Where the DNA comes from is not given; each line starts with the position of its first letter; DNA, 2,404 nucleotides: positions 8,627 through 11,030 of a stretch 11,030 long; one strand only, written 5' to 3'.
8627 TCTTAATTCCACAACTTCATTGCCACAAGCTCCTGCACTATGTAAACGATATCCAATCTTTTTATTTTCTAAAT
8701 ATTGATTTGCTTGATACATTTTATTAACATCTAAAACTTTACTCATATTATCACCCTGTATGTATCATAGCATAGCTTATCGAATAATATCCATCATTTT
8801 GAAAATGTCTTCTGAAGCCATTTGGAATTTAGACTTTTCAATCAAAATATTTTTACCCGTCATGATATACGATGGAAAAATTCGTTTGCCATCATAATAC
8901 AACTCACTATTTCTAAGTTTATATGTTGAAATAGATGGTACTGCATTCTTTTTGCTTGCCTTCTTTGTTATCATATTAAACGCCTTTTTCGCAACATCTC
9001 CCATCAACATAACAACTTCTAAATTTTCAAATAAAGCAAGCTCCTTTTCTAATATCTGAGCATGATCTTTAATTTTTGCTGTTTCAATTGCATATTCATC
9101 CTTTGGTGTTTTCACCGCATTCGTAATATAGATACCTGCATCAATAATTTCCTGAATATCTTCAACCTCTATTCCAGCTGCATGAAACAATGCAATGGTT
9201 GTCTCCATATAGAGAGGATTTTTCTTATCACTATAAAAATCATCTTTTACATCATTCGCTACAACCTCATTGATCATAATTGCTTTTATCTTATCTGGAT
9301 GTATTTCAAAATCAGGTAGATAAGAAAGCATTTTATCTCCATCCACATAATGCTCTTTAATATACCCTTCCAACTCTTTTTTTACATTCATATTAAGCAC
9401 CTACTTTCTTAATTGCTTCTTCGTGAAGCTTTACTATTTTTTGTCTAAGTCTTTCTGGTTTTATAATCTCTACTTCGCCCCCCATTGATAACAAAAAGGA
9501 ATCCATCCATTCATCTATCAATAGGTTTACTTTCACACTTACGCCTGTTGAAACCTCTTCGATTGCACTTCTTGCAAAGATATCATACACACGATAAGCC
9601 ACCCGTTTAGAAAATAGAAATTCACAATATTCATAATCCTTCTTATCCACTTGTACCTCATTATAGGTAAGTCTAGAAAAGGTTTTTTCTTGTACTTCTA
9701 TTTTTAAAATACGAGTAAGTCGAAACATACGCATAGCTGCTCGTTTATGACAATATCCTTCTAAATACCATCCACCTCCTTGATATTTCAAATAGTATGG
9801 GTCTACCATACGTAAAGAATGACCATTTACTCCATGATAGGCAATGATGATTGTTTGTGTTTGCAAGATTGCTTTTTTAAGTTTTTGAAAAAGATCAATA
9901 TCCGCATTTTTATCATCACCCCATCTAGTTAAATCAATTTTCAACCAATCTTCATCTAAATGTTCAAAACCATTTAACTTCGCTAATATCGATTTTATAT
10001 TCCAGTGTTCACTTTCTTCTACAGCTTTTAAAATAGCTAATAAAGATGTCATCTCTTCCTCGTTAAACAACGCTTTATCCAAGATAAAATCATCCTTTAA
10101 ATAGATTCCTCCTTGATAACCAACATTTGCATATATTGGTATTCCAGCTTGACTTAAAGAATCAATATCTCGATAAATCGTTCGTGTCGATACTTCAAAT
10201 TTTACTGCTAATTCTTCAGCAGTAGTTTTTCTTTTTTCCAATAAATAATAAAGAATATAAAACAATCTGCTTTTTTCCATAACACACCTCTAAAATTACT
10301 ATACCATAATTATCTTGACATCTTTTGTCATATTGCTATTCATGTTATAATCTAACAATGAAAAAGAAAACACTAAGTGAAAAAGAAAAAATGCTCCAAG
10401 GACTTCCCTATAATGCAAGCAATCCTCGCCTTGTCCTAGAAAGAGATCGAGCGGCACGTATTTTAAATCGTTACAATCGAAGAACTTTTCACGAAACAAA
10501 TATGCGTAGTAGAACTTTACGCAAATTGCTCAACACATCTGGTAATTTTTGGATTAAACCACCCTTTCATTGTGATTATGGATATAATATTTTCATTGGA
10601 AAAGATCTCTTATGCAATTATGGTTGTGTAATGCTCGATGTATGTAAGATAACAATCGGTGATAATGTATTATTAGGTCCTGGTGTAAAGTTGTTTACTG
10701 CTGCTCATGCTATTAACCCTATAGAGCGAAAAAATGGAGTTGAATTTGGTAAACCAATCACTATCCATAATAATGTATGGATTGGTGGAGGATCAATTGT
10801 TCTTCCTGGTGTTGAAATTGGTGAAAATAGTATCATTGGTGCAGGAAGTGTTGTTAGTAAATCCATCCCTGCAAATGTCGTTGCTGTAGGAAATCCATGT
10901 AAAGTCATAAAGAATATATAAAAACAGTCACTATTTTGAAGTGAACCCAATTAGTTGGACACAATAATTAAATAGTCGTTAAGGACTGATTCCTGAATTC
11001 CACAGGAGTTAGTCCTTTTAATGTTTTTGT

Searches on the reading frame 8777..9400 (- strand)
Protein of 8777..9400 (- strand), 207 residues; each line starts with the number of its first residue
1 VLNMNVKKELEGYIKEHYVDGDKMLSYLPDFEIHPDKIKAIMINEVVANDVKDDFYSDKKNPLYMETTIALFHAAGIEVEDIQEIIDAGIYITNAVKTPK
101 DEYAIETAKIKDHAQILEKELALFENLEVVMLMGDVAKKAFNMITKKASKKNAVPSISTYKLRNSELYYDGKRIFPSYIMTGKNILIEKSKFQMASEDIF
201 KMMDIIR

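Call 8: search_protein_families(library=pfam, proteins=[window:8777-9400:-], max_evalue=0.01)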
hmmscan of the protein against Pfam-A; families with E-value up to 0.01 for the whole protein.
window:8777-9400:- (207 aa): 1 family
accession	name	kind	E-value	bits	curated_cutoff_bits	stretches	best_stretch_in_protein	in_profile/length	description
PF03167.25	UDG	-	4.3e-06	27.3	24.3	1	72-160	40-104/141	Uracil DNA glycosylase superfamily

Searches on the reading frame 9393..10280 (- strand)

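Call 8: search_protein_families(library=pfam, proteins=[window:9393-10280:-], max_evalue=0.01)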
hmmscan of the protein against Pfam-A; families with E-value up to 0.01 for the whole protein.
window:9393-10280:- (295 aa): 9 families
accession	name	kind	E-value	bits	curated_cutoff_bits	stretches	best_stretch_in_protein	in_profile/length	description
PF13280.12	WYL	-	1.6e-18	66.9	21.8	1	130-196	2-70/70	WYL domain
PF08279.18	HTH_11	-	2.1e-15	56.8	25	1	5-55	1-52/55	HTH domain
PF25583.1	WCX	-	2e-08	34.9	23.9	1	221-289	7-75/76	WCX domain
PF19187.6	HTH_PafC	-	2.8e-07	30.8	32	1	4-103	4-114/115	PafC helix-turn-helix domain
PF08220.18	HTH_DeoR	-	3.5e-06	27.1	21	1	8-47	4-43/57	DeoR-like helix-turn-helix domain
PF05043.19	Mga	-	0.00011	23.1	21.1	1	2-44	14-56/87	Mga helix-turn-helix domain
PF21476.4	PF0610-like_N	-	0.0011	19.6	33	1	12-42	8-38/50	PF0610-like, N-terminal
PF02082.26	Rrf2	-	0.0067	17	30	0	9-64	11-68/132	Iron-dependent Transcriptional regulator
PF01978.25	TrmB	-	0.0097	16.2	25.6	0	11-46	15-50/68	Sugar-specific transcriptional regulator TrmB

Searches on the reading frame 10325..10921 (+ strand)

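Call 8: search_protein_families(library=pfam, proteins=[window:10325-10921:+], max_evalue=0.01)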
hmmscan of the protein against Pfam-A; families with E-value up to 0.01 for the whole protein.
window:10325-10921:+ (198 aa): 4 families
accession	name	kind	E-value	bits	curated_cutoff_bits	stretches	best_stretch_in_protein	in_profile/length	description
PF00132.30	Hexapep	-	7.4e-15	54.4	27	1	145-178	2-35/36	Bacterial transferase hexapeptide (six repeats)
PF12464.13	Mac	-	3.9e-11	43.4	22.1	1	22-72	1-52/53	Maltose acetyltransferase hexapeptide capping motif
PF14602.12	Hexapep_2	-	2.4e-08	34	27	1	144-178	1-33/34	Hexapeptide repeat of succinyl-transferase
PF25084.1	LbH_EIF2B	-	0.0078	16.7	54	0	142-195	13-71/105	EIF2B subunit epsilon LbH domain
